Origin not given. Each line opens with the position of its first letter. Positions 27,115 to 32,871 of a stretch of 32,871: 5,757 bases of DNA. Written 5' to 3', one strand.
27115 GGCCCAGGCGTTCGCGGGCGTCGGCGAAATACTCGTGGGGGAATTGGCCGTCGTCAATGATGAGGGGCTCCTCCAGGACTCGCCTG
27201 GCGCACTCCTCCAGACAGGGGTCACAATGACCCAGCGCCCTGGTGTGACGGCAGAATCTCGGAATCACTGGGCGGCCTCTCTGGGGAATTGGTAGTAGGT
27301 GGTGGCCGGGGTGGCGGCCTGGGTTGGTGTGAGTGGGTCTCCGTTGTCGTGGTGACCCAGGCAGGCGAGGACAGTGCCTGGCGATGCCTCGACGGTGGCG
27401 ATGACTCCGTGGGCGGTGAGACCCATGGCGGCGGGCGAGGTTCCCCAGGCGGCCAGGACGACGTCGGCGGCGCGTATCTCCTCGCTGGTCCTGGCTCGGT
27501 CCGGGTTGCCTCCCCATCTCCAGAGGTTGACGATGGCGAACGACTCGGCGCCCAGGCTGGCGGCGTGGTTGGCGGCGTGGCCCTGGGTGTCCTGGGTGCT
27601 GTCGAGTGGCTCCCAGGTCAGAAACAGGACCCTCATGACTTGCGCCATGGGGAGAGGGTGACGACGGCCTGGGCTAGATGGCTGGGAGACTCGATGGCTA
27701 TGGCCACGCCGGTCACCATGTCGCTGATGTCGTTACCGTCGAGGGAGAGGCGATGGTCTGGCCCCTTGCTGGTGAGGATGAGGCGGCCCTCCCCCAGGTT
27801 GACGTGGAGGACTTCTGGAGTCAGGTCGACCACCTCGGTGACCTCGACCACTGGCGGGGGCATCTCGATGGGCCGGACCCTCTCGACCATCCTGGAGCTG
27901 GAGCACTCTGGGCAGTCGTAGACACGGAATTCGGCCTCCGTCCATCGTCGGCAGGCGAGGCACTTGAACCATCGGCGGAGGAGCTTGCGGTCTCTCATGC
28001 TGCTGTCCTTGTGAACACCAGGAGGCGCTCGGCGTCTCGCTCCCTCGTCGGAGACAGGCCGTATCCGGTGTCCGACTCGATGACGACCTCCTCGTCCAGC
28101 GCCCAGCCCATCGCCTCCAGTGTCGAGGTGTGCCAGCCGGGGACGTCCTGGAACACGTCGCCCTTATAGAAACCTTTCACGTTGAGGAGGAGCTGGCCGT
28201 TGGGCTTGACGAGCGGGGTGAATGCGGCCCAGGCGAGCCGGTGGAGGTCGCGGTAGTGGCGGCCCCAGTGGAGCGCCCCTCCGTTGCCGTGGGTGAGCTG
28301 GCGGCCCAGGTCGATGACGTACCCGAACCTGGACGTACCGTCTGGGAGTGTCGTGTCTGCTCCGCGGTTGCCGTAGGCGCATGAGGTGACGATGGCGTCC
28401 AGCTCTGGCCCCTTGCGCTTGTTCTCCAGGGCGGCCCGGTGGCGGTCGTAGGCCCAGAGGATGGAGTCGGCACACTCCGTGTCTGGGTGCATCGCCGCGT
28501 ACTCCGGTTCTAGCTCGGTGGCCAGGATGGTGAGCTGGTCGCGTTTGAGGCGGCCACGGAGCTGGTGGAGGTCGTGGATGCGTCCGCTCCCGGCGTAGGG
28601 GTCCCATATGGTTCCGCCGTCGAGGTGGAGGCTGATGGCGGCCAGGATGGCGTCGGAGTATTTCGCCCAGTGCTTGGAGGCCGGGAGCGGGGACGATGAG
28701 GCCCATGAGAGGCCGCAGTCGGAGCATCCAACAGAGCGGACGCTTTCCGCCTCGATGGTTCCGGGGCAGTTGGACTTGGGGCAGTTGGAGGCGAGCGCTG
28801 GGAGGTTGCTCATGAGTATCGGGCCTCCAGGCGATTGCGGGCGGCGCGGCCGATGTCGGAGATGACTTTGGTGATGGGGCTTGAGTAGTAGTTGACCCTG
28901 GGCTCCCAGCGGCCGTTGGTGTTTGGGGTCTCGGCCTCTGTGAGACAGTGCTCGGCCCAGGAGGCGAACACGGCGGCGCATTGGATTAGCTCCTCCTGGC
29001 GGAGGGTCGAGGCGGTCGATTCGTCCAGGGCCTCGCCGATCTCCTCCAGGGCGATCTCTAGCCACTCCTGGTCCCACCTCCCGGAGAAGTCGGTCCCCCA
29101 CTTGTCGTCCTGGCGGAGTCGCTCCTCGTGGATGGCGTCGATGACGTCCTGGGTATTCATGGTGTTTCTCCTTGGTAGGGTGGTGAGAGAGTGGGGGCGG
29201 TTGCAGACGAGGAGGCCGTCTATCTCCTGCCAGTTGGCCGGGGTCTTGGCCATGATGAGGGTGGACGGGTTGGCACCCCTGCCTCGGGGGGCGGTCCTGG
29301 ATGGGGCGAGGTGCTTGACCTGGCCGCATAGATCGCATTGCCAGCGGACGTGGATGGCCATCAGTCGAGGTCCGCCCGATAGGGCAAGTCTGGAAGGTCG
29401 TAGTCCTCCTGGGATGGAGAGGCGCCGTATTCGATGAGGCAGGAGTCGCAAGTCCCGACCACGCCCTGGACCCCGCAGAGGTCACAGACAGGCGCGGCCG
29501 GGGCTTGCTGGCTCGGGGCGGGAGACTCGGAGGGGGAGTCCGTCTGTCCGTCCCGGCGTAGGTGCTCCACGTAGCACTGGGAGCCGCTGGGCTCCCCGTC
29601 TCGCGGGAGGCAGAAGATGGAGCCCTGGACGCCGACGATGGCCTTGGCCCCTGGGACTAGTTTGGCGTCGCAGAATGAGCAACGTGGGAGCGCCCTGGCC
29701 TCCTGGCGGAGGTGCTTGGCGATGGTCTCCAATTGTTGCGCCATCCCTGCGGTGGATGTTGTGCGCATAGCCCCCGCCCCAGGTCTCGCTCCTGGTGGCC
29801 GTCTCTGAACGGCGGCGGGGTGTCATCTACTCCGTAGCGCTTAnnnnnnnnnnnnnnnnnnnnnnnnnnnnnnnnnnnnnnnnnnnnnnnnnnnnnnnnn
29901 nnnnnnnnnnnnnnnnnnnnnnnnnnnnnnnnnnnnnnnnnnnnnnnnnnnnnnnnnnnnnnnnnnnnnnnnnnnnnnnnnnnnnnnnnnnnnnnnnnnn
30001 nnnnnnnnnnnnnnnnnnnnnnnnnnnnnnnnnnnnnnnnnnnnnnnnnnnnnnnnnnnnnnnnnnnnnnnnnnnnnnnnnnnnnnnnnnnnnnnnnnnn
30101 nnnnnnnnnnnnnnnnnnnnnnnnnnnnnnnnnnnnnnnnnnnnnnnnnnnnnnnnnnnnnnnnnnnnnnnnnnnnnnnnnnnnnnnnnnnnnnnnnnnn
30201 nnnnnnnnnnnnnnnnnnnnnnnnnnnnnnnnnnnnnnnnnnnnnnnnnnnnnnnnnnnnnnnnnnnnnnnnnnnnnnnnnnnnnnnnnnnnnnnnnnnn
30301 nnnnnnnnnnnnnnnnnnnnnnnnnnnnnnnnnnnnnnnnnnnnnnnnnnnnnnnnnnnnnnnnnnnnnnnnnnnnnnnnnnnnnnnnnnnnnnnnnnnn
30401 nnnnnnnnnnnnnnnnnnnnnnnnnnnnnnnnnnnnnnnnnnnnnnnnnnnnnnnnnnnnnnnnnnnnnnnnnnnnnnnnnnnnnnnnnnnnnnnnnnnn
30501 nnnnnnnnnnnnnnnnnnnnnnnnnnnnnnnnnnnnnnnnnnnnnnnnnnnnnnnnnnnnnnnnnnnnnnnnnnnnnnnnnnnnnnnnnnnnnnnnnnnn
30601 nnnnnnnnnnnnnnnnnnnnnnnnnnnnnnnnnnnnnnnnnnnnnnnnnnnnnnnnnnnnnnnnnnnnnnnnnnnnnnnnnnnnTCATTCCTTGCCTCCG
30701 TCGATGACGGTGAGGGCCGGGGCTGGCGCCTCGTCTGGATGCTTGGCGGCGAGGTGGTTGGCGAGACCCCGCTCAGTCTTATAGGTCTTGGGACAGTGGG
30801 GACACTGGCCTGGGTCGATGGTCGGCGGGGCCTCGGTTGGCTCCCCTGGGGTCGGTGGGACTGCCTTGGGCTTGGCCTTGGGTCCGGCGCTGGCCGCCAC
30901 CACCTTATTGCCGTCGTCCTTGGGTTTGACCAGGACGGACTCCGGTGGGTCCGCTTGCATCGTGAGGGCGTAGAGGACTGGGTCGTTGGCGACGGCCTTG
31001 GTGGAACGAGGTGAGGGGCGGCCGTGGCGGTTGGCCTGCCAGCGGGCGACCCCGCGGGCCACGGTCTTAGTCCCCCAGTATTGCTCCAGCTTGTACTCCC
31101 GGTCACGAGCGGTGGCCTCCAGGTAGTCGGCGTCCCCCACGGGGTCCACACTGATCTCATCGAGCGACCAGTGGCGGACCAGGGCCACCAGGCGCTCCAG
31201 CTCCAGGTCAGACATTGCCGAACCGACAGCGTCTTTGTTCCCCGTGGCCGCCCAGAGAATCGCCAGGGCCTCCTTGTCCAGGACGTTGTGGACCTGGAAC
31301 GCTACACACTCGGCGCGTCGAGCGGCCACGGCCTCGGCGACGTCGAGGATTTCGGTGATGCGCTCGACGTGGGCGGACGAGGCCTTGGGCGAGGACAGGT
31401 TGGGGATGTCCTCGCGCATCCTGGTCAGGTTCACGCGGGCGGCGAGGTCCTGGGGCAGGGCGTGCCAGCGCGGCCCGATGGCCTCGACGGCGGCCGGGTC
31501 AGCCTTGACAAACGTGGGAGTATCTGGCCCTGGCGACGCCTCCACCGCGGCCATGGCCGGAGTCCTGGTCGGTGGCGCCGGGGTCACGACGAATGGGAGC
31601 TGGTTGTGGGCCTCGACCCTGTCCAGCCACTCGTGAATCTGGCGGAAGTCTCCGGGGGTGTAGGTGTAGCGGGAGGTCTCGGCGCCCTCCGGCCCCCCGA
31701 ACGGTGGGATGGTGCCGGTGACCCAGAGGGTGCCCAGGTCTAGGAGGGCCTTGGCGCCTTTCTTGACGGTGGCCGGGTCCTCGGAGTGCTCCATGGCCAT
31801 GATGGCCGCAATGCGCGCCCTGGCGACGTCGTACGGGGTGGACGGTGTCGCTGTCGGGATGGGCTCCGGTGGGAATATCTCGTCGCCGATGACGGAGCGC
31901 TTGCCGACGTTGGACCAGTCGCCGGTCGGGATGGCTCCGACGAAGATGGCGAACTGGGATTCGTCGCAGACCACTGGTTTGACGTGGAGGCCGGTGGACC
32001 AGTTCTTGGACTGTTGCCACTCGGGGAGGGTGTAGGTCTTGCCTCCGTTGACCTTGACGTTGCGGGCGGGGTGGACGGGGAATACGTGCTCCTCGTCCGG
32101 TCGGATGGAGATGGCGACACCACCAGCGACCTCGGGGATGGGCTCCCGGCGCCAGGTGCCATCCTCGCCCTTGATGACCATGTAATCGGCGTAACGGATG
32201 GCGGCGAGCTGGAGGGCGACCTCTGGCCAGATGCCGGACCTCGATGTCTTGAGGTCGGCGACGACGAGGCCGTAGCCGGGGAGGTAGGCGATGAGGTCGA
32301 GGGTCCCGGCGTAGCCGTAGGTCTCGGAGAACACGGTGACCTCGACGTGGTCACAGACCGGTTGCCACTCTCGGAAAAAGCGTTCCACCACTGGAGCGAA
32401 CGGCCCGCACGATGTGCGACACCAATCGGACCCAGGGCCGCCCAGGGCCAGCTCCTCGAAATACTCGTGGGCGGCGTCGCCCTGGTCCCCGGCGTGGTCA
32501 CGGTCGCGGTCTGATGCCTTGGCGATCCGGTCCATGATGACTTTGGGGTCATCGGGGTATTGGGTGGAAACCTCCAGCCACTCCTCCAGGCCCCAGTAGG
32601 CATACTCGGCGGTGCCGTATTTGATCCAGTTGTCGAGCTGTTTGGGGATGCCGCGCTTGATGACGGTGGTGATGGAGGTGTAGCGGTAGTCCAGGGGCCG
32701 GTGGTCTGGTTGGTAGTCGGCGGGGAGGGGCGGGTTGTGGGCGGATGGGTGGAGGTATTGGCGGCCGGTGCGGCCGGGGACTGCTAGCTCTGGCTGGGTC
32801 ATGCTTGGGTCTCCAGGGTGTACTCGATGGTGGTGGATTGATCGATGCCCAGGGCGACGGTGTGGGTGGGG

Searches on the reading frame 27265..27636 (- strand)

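Call 19: search_protein_families(library=pfam, proteins=[window:27265-27636:-], max_evalue=0.05)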
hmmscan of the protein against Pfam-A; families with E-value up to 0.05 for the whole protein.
window:27265-27636:- (123 aa): 0 families

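Call 20: search_protein_families(library=phrogs, proteins=[window:27265-27636:-], max_evalue=0.01)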
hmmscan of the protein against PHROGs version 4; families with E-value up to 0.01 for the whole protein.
window:27265-27636:- (123 aa): 1 family
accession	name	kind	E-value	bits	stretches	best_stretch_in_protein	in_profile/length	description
phrog_3230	-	unknown function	0.0053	17.6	0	50-104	99-151/167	-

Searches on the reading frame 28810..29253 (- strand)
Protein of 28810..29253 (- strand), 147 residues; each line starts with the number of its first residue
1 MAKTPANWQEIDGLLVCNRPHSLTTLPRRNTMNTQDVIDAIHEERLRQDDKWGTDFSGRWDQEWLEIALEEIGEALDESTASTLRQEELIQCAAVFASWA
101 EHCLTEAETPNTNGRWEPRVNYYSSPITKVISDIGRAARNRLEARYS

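Call 19: search_protein_families(library=pfam, proteins=[window:28810-29253:-], max_evalue=0.05)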
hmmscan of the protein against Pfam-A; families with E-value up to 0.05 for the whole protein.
window:28810-29253:- (147 aa): 0 families

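Call 20: search_protein_families(library=phrogs, proteins=[window:28810-29253:-], max_evalue=0.01)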
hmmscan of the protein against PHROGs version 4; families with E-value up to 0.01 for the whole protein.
window:28810-29253:- (147 aa): 2 families
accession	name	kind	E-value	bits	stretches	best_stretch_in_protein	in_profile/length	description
phrog_2831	-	unknown function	3.6e-16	60.4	1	30-106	12-97/295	-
phrog_38843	-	unknown function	0.0097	17.1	0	94-137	26-69/76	-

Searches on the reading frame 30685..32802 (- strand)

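Call 19: search_protein_families(library=pfam, proteins=[window:30685-32802:-], max_evalue=0.05)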
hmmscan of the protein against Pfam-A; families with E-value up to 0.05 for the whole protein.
window:30685-32802:- (705 aa): 6 families
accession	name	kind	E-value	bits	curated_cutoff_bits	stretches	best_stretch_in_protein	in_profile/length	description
PF13894.12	zf-C2H2_4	-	0.0011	19.9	27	1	666-688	2-24/24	C2H2-type zinc finger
PF00096.32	zf-C2H2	-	0.0046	17.8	25.2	1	666-688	2-23/23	Zinc finger, C2H2 type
PF21036.3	EryCIII-like_N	-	0.0059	16.8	27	1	518-637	70-187/216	Erythromycin biosynthesis protein CIII-like, N-terminal domain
PF05605.18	zf-Di19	-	0.023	15.3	27.5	0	666-692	4-29/54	Drought induced 19 protein (Di19), zinc-binding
PF12171.14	zf-C2H2_jaz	-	0.048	14.3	22.6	0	667-684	4-21/27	Zinc-finger double-stranded RNA-binding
PF23225.1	zf-C2H2_7th_ZNF462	-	0.049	13.8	27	0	666-689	6-29/42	Zinc finger protein 462, seventh C2H2 zinc finger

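Call 20: search_protein_families(library=phrogs, proteins=[window:30685-32802:-], max_evalue=0.01)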
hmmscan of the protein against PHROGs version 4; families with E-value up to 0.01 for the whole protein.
window:30685-32802:- (705 aa): 4 families
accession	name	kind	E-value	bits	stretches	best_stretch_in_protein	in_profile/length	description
phrog_298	-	DNA, RNA and nucleotide metabolism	1.1e-26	94.9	1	40-245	65-239/293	exonuclease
phrog_466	-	DNA, RNA and nucleotide metabolism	6e-10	40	1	90-218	199-330/446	exonuclease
phrog_21470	-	unknown function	0.0044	16.8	1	272-513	277-481/500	-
phrog_6283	-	unknown function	0.0083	17.1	0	666-690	12-36/56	-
